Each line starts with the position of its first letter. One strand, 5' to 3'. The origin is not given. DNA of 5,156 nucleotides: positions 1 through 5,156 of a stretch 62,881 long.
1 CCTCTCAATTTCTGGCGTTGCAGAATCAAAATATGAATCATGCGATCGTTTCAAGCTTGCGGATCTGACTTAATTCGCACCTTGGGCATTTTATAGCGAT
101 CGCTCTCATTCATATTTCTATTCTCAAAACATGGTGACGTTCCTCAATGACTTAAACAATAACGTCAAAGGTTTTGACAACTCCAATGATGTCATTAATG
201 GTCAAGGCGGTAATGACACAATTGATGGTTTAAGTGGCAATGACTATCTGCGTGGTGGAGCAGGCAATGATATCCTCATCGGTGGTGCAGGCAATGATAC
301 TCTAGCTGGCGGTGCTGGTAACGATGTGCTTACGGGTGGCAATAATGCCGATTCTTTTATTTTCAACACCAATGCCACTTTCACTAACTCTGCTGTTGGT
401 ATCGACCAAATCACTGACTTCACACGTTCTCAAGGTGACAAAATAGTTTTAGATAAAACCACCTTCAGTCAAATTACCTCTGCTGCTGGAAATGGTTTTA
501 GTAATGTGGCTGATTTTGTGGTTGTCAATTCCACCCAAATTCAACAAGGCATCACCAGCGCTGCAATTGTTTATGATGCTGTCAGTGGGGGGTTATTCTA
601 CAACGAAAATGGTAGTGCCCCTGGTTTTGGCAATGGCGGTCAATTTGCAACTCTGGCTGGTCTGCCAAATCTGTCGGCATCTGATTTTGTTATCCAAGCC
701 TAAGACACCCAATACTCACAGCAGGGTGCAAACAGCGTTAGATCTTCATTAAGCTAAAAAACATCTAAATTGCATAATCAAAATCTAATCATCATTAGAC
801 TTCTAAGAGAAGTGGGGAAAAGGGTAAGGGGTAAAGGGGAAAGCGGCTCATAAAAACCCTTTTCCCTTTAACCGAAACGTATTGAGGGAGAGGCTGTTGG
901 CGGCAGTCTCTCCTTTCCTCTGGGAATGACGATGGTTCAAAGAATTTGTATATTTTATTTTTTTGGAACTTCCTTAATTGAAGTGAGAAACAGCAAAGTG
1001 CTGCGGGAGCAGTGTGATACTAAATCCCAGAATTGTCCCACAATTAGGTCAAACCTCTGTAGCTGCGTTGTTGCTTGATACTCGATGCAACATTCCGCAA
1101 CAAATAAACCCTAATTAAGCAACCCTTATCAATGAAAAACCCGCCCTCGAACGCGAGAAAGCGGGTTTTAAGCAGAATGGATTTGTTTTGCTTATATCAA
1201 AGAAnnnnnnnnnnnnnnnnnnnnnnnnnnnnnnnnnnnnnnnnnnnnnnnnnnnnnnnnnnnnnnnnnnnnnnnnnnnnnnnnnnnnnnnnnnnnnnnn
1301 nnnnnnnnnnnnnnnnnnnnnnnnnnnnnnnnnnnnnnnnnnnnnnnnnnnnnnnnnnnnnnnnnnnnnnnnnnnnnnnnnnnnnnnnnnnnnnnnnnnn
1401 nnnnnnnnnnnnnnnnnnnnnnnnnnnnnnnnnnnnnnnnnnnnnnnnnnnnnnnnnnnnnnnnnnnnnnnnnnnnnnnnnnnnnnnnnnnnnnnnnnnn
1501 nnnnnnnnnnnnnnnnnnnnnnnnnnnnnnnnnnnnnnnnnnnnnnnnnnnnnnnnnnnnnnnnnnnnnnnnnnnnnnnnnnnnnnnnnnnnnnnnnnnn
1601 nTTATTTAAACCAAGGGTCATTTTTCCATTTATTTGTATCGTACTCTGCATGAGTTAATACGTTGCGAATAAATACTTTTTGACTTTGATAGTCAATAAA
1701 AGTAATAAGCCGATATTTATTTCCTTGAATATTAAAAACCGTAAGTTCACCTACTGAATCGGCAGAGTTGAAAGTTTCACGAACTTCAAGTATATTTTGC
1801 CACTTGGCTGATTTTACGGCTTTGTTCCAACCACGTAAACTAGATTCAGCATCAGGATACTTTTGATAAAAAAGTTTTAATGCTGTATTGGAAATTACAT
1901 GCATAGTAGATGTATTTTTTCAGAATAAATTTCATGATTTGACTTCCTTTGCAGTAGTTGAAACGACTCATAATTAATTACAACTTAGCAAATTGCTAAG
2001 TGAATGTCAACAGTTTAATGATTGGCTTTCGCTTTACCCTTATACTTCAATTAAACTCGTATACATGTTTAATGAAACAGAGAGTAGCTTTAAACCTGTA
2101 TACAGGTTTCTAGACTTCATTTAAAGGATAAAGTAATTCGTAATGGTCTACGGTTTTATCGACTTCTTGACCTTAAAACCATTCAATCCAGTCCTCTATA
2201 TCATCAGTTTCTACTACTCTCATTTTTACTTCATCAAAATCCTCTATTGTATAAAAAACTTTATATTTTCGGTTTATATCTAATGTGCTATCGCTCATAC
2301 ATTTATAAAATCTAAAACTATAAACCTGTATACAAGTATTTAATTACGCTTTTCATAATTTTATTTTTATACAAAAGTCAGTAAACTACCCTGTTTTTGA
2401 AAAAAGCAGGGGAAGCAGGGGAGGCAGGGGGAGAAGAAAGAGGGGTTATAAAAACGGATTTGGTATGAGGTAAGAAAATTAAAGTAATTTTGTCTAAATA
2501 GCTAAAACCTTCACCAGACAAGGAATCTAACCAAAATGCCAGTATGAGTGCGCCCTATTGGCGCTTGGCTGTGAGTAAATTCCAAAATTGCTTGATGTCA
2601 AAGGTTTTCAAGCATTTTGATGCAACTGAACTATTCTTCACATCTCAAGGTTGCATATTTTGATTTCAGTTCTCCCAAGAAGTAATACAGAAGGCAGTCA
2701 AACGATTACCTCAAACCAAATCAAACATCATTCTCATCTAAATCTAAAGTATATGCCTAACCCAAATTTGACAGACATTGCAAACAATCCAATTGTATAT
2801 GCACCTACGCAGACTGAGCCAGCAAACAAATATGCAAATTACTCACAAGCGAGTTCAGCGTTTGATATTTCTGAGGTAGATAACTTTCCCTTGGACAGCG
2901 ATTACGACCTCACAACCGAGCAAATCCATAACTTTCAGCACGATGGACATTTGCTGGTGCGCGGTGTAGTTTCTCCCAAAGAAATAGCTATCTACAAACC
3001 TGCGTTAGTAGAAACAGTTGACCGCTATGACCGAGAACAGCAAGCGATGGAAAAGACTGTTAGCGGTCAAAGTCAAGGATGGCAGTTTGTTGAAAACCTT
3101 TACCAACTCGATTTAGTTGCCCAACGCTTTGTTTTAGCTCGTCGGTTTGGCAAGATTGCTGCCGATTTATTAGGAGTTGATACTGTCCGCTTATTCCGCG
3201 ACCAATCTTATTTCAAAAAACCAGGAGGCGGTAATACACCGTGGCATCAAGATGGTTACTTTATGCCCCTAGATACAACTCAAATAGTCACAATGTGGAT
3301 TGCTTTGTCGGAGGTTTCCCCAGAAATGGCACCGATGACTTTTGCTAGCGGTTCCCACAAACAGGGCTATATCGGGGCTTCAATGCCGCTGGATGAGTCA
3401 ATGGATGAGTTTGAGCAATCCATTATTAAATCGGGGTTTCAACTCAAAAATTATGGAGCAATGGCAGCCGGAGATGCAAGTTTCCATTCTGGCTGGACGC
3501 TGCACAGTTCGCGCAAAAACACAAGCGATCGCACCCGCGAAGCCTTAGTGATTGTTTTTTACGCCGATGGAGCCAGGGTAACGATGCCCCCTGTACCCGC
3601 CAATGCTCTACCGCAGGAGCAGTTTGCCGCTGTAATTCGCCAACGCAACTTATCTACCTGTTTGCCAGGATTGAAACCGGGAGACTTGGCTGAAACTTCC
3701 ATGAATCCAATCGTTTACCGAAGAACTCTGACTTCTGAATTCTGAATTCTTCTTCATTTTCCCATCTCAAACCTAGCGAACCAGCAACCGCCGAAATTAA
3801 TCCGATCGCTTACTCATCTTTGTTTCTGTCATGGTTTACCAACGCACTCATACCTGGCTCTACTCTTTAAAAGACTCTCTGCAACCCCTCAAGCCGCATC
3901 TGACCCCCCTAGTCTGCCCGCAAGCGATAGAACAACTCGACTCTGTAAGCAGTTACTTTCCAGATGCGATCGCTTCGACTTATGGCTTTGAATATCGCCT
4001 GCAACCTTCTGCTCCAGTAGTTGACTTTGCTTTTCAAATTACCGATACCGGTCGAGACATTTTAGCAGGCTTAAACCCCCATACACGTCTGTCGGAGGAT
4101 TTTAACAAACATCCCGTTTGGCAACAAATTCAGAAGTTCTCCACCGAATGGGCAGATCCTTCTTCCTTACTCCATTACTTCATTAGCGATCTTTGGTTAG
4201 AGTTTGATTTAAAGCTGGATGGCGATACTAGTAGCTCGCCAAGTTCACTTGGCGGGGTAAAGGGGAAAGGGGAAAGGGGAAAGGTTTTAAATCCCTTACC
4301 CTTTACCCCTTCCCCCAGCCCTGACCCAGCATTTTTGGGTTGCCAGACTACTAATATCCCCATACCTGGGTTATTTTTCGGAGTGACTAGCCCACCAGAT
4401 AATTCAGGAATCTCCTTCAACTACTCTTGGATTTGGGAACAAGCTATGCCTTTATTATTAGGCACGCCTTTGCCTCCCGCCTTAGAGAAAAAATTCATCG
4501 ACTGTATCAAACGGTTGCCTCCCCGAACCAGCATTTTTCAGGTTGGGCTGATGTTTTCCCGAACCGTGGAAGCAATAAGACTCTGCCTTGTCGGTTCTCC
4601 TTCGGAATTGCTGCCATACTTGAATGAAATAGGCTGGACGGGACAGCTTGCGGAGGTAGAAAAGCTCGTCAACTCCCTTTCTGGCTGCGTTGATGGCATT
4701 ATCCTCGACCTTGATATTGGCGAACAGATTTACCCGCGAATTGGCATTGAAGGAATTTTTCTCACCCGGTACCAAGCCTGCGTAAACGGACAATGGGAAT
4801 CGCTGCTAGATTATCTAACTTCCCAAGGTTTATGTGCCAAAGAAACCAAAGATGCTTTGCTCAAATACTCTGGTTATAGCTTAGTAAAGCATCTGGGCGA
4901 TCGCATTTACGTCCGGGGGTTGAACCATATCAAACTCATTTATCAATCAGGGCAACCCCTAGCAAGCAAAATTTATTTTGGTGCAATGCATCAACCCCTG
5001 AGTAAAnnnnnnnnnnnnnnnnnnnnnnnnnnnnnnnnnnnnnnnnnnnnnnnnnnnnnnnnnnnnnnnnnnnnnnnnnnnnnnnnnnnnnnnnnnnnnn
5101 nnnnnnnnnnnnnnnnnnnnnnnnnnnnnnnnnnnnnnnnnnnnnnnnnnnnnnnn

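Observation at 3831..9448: LanM-like synthetase paired with a terpene-cyclase-repeat protein and no visible precursor peptide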

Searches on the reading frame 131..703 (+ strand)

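Call 6: search_protein_families(library=pfam, proteins=[window:131-703:+], max_evalue=0.01)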
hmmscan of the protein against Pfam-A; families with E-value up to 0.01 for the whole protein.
window:131-703:+ (190 aa): 1 family
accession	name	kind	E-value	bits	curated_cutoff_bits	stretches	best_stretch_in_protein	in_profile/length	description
PF00353.25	HemolysinCabind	-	1.7e-16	60.3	23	2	42-75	2-35/36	RTX calcium-binding nonapeptide repeat (4 copies)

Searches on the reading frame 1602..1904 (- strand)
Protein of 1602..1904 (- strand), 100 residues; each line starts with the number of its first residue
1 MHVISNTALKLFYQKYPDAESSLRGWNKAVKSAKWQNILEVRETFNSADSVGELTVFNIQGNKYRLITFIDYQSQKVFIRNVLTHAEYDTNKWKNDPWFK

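Call 6: search_protein_families(library=pfam, proteins=[window:1602-1904:-], max_evalue=0.01)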
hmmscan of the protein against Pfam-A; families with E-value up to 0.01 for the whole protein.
window:1602-1904:- (100 aa): 1 family
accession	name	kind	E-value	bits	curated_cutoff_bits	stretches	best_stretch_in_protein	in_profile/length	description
PF09907.15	HigB_toxin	-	1.8e-30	105.4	27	1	19-90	1-73/74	HigB_toxin, RelE-like toxic component of a toxin-antitoxin system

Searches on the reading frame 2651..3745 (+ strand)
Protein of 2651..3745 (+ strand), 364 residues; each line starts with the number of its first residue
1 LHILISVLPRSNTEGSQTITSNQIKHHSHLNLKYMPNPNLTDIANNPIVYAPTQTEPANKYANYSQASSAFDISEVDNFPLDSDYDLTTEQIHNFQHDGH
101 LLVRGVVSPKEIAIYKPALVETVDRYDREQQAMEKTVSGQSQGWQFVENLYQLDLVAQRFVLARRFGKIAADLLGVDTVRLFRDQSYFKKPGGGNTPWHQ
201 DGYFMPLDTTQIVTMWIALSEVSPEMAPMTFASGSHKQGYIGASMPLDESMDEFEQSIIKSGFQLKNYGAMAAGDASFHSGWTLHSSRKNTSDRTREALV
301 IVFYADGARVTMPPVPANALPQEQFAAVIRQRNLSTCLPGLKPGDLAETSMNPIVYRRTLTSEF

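Call 6: search_protein_families(library=pfam, proteins=[window:2651-3745:+], max_evalue=0.01)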
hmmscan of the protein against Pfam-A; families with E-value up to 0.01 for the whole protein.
window:2651-3745:+ (364 aa): 1 family
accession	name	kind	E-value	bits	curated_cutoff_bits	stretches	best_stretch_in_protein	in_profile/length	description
PF05721.19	PhyH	-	1.3e-25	91.3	22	1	95-298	1-213/213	Phytanoyl-CoA dioxygenase (PhyH)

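Call 10: search_protein_families(library=ncbifam, proteins=[window:2651-3745:+], max_evalue=0.01)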
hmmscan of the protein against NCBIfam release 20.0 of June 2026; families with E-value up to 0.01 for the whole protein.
window:2651-3745:+ (364 aa): 4 families
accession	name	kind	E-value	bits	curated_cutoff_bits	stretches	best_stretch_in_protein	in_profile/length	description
NF052437.1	MPhHdxlPhnYGIM8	equivalog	2.9e-11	43.3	500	1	86-305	4-215/260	methylphosphonate hydroxylase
TIGR02408.1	ectoine_ThpD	equivalog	1.2e-07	31.4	336.5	1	86-305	16-249/277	ectoine hydroxylase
NF045813.1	DxPntBtaHylase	equivalog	3.5e-05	23.3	550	1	178-292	115-233/285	1-deoxypentalenic acid 11-beta-hydroxylase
TIGR01762.1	chlorin-enz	subfamily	0.00017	21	226.3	1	85-242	1-163/288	chlorinating enzyme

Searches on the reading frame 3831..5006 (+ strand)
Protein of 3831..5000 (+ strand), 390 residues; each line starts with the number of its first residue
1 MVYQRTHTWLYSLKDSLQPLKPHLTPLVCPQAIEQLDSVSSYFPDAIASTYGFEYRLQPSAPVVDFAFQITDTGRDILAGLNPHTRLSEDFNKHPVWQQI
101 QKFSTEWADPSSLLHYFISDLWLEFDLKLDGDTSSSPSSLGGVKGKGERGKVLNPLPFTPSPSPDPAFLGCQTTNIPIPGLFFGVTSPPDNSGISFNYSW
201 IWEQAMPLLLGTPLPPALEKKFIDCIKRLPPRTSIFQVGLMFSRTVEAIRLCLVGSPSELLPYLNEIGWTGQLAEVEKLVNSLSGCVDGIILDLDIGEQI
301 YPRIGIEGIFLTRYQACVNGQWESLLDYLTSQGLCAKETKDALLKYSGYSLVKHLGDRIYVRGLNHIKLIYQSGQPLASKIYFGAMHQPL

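Call 67: search_protein_families(library=pfam, proteins=[window:3831-5000:+], max_evalue=1)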
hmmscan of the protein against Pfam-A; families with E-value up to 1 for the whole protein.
window:3831-5000:+ (390 aa): 0 families

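Call 83: predict_structure(alignment_id=A4)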
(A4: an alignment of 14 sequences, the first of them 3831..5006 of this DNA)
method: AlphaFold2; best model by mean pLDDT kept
length: 392 residues; sequences in the alignment: 14
mean_pLDDT: 71.7   pTM: 0.74
mean pLDDT of the five models: 71.7, 71.4, 71.2, 68.3, 50.3
residues with pLDDT >= 90: 103; 70-90: 149; 50-70: 67; < 50: 73
segments of 3 or more residues with pLDDT < 50: 1-9, 129-173, 353-357, 361-363, 389-392
pLDDT, mean of each block of 10 residues (from residue 1): 35 66 72 75 60 60 68 80 77 87 94 91 68 26 23 26 28 65 77 71 94 93 93 89 82 90 93 91 85 93 89 68 85 85 65 50 68 86 58 38
secondary structure, 60 per line:
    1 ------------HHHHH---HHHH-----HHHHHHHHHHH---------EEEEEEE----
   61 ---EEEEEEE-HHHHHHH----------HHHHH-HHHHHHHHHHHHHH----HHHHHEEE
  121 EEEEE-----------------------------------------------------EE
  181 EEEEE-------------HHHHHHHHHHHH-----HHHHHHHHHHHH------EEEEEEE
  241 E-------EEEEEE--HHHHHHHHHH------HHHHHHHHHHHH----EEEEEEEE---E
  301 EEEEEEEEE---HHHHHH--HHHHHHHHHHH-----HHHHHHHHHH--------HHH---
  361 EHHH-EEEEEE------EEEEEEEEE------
elements in order: H13-17 H21-24 H30-40 E50-56 E64-70 H72-78 H89-93 H95-108 H113-117 E118-125 E179-185 H199-210 H216-227 E234-241 E249-254 H257-266 H273-284 E289-296 E300-309 H313-318 H321-331 H337-346 E366-371 E378-386
